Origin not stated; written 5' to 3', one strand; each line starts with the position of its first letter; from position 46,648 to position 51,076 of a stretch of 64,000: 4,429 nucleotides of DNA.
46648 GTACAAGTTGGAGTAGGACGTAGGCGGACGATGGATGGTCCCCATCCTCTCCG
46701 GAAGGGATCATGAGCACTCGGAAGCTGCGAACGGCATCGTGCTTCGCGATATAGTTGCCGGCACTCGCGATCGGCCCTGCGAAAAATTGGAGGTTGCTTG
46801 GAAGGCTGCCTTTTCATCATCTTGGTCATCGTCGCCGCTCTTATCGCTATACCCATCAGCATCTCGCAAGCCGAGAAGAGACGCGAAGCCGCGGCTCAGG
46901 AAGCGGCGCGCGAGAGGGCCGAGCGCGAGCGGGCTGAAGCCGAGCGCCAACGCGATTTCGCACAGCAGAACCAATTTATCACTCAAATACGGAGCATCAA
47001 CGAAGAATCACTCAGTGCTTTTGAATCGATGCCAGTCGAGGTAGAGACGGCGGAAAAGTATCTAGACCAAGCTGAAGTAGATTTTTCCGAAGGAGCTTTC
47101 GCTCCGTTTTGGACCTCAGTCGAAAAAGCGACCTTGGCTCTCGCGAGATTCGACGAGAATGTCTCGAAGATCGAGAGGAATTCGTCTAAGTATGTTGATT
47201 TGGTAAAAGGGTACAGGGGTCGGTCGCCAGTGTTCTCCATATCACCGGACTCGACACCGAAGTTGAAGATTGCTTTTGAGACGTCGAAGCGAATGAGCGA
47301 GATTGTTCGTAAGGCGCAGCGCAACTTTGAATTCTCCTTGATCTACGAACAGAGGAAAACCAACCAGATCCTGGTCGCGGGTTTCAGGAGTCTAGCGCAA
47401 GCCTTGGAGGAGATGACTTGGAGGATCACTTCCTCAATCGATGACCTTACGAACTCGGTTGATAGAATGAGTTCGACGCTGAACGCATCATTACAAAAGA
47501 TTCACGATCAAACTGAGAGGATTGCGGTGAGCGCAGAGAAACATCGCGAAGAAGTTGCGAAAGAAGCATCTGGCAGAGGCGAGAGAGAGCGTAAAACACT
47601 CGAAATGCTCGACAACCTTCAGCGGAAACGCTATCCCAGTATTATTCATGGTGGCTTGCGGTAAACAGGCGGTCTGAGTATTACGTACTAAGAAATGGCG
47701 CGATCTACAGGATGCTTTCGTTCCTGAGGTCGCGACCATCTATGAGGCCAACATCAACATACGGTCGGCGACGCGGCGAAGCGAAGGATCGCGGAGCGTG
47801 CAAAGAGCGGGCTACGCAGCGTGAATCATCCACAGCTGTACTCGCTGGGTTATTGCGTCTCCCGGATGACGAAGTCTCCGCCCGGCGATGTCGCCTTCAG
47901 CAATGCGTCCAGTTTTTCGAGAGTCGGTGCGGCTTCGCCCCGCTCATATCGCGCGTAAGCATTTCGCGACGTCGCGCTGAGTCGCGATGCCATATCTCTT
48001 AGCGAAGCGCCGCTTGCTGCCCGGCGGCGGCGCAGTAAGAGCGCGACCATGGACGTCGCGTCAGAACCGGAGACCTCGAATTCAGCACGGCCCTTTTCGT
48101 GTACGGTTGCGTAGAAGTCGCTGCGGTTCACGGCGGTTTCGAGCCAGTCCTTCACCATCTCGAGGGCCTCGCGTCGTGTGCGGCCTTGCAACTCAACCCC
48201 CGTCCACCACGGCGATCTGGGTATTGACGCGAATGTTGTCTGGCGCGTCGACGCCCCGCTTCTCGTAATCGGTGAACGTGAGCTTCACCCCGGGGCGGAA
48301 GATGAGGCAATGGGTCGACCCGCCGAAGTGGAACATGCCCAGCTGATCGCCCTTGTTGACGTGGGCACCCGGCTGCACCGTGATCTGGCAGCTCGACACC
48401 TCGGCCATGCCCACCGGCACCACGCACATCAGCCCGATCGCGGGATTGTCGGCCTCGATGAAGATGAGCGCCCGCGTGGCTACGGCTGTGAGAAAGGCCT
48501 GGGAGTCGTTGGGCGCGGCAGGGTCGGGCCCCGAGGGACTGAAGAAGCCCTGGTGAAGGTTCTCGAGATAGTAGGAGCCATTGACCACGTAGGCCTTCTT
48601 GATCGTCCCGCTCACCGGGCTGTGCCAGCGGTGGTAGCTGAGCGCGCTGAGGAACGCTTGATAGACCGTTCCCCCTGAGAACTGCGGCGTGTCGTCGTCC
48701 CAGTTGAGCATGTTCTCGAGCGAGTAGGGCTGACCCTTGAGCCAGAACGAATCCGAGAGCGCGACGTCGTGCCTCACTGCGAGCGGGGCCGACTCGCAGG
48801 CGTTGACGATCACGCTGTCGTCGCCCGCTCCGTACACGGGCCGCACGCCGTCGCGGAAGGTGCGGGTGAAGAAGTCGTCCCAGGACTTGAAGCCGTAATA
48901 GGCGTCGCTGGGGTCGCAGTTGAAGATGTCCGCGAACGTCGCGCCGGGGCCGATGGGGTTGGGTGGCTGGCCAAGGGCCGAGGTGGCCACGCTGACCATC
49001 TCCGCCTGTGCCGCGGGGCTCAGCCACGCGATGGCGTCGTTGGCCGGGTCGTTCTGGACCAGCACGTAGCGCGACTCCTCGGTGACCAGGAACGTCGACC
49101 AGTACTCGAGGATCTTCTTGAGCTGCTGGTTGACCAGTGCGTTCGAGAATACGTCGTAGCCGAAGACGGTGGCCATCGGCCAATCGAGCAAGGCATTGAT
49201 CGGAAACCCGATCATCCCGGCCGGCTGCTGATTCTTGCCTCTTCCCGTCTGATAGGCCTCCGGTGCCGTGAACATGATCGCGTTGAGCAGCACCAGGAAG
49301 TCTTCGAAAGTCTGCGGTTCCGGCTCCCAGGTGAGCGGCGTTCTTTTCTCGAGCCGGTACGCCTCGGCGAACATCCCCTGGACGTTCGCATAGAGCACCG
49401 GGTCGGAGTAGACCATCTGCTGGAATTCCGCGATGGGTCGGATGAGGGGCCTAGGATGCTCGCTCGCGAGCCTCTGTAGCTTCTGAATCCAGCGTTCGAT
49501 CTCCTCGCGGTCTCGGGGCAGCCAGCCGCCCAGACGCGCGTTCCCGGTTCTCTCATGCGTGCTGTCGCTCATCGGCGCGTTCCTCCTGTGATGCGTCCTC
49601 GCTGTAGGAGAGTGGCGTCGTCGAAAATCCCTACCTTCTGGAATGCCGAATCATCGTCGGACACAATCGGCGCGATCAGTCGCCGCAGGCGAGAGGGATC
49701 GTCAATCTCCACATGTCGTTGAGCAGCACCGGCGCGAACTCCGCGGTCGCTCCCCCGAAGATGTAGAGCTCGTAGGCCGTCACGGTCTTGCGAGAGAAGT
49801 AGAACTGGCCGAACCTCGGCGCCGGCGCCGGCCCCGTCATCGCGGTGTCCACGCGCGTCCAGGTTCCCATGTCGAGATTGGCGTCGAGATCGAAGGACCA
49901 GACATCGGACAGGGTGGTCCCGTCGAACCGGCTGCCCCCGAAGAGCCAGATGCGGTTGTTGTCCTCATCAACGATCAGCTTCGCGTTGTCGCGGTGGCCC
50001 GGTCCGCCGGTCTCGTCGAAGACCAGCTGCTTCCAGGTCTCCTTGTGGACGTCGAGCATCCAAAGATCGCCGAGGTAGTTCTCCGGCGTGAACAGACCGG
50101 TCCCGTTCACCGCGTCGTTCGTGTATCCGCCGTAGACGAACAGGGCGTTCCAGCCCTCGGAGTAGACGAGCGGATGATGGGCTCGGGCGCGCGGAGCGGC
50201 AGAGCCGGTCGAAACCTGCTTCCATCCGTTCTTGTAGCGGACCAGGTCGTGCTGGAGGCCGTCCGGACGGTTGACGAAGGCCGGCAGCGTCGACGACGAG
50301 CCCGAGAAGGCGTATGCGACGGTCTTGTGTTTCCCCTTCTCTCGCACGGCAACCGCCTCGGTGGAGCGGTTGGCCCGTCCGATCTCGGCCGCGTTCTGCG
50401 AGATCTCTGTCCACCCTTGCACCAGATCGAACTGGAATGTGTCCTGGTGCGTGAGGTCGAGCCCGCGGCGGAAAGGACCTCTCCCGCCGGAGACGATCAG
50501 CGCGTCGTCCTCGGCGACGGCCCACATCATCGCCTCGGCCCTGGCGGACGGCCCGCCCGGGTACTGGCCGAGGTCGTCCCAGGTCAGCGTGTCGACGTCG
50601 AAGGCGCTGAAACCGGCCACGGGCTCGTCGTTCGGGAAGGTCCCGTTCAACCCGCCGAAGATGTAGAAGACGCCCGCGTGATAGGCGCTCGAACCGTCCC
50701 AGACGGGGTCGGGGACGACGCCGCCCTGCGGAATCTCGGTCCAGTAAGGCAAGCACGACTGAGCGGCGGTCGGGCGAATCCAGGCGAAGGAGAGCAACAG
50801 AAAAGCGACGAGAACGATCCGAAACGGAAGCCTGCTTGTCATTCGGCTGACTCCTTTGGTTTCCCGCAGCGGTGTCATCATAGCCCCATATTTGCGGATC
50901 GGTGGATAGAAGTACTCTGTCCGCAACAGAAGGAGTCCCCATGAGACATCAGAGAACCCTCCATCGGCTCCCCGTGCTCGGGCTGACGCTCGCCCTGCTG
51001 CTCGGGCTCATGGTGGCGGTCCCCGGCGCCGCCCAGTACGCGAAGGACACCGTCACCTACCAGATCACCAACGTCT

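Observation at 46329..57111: Variable locus between two convergent genes with back-to-back duplicated 3' ends of both flanks, trapping two alternative cargos side by side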

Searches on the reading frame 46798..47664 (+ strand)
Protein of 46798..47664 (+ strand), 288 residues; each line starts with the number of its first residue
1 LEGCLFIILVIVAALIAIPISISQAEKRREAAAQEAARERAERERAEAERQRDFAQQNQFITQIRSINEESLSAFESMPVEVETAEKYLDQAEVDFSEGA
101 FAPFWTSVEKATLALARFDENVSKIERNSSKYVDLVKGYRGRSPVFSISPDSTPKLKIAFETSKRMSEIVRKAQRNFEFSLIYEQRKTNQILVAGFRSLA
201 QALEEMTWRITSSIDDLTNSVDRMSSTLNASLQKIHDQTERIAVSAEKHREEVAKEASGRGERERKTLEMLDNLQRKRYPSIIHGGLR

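Call 9: search_protein_families(library=pfam, proteins=[window:46798-47664:+], max_evalue=0.01)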
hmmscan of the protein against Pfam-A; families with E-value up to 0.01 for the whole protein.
window:46798-47664:+ (288 aa): 0 families

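Call 70: search_protein_families(library=padloc, proteins=[window:46798-47664:+], max_evalue=0.001)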
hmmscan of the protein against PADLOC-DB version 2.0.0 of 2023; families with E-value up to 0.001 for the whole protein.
window:46798-47664:+ (288 aa): 0 families

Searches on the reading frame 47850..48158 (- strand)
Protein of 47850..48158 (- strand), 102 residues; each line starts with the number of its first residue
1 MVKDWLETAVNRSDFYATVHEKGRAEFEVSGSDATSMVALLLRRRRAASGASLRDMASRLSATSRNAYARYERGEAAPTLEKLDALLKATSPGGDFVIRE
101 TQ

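Call 70: search_protein_families(library=padloc, proteins=[window:47850-48158:-], max_evalue=0.001)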
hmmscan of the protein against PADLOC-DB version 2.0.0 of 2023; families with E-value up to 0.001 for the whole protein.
window:47850-48158:- (102 aa): 1 family
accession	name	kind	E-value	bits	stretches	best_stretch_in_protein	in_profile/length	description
PDLC03947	RmrA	-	0.0001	19.3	1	35-89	9-62/383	-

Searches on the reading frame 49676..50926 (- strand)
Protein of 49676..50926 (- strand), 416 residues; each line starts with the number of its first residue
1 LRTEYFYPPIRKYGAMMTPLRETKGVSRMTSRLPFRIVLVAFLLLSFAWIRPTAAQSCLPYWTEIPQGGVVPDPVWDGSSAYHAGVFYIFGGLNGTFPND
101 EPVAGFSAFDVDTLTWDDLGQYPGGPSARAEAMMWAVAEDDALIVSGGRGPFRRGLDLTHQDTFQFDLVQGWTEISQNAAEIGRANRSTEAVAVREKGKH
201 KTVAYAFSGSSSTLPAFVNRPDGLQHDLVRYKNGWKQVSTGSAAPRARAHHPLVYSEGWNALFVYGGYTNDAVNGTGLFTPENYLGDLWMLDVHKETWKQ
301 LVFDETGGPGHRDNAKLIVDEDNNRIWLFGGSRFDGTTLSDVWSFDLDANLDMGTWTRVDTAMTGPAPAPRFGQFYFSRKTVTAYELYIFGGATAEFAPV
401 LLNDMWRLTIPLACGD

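Call 9: search_protein_families(library=pfam, proteins=[window:49676-50926:-], max_evalue=0.01)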
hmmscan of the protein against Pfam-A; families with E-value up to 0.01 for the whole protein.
window:49676-50926:- (416 aa): 8 families
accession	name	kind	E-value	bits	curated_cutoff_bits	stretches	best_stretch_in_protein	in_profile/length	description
PF24681.1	Kelch_KLHDC2_KLHL20_DRC7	-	1.9e-36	125.9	50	2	232-409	35-185/221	KLHDC2/KLHL20/DRC7 Kelch-repeats domain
PF24981.1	Beta-prop_ATRN-LZTR1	-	1.8e-24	87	50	3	87-271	1-171/289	Attractin/LZTR1 beta-propeller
PF13415.12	Kelch_3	-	2.8e-20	72.4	22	2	323-371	1-40/48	Galactose oxidase, central domain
PF13418.12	Kelch_4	-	4.7e-17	62.1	21.6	2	322-365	11-45/49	Galactose oxidase, central domain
PF13964.12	Kelch_6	-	5.9e-16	58.3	25.3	1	76-124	3-48/50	Kelch motif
PF01344.31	Kelch_1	-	3.3e-13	49.3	20.1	1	323-359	11-42/46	Kelch motif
PF13854.13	Kelch_HCF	-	4.8e-10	39.7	113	1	240-394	114-259/345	Host cell factor, Kelch-repeats domain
PF07646.21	Kelch_2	-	0.00052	20.3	21.3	0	79-119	6-44/48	Kelch motif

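Call 70: search_protein_families(library=padloc, proteins=[window:49676-50926:-], max_evalue=0.001)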
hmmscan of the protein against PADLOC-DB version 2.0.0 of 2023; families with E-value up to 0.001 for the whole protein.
window:49676-50926:- (416 aa): 0 families
